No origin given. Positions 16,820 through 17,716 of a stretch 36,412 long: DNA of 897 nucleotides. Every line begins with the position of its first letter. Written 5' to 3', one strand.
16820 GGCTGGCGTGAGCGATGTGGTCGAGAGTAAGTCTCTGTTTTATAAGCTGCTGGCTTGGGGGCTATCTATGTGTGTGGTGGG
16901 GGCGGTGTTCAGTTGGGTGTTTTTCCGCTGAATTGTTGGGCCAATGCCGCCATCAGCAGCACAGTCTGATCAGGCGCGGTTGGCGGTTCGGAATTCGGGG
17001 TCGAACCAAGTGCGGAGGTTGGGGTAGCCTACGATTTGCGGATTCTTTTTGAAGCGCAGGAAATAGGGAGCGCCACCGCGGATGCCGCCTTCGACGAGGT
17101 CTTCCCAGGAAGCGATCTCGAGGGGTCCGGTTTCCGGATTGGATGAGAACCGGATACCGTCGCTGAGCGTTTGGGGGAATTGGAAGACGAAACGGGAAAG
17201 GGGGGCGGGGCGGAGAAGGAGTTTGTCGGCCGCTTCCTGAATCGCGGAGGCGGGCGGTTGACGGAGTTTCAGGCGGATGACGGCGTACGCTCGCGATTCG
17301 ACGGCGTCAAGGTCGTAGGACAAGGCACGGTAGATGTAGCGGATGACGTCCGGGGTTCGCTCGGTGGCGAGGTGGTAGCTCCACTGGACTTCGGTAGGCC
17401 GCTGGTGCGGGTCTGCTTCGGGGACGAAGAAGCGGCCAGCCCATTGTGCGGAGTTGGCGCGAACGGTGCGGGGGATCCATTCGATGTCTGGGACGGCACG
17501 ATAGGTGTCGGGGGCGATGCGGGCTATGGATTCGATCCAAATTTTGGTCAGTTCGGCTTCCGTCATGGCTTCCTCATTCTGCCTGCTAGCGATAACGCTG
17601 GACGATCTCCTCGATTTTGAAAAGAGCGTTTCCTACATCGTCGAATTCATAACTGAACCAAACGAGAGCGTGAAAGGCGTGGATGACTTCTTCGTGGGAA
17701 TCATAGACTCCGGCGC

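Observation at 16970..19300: Orphan three-gene operon (about 126 / 445 / 198 aa) with no recognisable families: the best candidate for an undescribed system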

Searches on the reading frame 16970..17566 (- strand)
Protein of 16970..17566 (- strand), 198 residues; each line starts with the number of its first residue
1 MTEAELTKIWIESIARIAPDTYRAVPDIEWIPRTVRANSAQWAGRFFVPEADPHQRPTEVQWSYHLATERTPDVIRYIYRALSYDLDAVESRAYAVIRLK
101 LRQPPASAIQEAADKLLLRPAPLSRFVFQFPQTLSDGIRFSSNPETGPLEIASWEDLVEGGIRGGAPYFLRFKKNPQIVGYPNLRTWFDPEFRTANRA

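Call 3: search_protein_families(library=pfam, proteins=[window:16970-17566:-], max_evalue=1)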
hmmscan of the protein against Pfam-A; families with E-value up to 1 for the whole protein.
window:16970-17566:- (198 aa): 0 families

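Call 4: search_protein_families(library=ncbifam, proteins=[window:16970-17566:-], max_evalue=1)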
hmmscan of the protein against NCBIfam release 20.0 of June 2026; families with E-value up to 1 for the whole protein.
window:16970-17566:- (198 aa): 0 families

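Call 5: search_protein_families(library=padloc, proteins=[window:16970-17566:-], max_evalue=1)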
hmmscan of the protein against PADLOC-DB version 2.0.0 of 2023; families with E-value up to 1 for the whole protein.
window:16970-17566:- (198 aa): 0 families

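Call 6: search_protein_families(library=phrogs, proteins=[window:16970-17566:-], max_evalue=1)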
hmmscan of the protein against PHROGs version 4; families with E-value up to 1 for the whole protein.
window:16970-17566:- (198 aa): 0 families

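Call 9: search_solved_structures(query=window:16970-17566:-, max_evalue=10)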
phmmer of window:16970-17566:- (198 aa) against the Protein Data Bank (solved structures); distinct sequences matched with E-value up to 10: 2.
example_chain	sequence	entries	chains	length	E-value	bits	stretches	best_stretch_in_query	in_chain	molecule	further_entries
2ygw_A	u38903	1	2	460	0.62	13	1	70-160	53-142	MALONYL-COA DECARBOXYLASE, MITOCHONDRIAL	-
4f0x_A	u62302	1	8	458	0.63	12.9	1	71-160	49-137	Malonyl-CoA decarboxylase, mitochondrial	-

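Call 40: find_homologous_proteins(query=window:16970-17566:-, max_evalue=0.001)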
Query window:16970-17566:- (198 aa): 4 proteins with E <= 0.001 among 163 candidates.
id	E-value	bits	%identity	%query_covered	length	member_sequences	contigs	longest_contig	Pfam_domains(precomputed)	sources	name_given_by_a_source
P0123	1.4e-128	444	99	100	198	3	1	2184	-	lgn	-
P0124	4.0e-105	368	83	100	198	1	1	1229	-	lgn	-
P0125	1.7e-71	258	61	97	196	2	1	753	-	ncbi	-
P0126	7.3e-64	233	57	92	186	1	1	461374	-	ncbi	ncbi:MAG: hypothetical protein U0R19_17060 [Bryobacteraceae bacterium]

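Call 62: search_protein_families(library=pfam, alignment_id=A3, max_evalue=0.1)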
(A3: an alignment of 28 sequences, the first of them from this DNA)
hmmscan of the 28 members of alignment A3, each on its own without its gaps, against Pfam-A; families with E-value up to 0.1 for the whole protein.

A. member 1, seq(198 aa): 0 families

B. families by the number of members that match (of 28 scanned): 5 families
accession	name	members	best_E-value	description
PF20859.2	RHA1_ro05818_N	2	0.027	Hypothetical protein RHA1_ro05818, N-terminal helical domain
PF16269.10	DUF4922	1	0.025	Domain of unknown function (DUF4922)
PF25319.1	HofO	1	0.032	HofO EspM-like domain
PF13286.11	HD_assoc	1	0.07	Phosphohydrolase-associated domain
PF17918.6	TetR_C_15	1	0.074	Tetracyclin repressor-like, C-terminal domain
